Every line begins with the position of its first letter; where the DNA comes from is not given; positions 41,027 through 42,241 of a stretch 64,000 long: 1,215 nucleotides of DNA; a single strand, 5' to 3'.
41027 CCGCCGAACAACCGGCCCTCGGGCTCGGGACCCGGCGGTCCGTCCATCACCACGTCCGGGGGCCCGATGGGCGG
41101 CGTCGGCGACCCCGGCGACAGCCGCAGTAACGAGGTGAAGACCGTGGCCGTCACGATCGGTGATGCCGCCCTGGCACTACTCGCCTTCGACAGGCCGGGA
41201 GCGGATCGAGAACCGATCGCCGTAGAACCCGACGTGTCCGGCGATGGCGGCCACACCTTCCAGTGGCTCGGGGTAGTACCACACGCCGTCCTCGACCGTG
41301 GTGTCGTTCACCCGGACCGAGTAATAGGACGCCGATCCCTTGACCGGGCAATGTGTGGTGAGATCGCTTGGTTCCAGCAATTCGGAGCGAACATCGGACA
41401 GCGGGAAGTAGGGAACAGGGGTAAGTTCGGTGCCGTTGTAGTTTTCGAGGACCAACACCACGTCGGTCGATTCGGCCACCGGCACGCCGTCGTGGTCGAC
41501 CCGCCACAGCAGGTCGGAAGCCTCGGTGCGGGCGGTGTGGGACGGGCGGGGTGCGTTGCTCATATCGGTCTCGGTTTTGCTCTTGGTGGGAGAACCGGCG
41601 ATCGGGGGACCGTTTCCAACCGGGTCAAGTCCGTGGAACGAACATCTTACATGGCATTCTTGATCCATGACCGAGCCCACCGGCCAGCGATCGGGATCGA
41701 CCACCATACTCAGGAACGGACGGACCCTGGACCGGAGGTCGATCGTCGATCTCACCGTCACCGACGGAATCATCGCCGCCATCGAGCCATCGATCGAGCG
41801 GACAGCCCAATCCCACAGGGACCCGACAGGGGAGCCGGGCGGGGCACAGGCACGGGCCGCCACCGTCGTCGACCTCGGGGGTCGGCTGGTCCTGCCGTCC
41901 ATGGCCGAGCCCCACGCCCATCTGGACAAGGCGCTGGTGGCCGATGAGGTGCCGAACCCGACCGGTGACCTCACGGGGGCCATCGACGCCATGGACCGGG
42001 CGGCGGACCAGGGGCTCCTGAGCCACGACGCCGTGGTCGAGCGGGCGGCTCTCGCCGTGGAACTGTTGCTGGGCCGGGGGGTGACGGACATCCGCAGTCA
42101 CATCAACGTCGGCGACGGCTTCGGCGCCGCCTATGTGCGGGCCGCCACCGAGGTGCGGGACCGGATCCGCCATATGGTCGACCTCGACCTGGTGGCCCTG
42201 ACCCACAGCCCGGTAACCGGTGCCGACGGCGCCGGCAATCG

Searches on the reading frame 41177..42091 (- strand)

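Call 62: search_protein_families(library=pfam, proteins=[window:41177-42091:-], max_evalue=0.001)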
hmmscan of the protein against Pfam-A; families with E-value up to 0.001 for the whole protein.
window:41177-42091:- (304 aa): 1 family
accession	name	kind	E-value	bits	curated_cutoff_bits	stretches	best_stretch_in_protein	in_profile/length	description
PF04248.19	NTP_transf_9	-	3.1e-29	101.1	22.1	1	197-291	2-92/93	Domain of unknown function (DUF427)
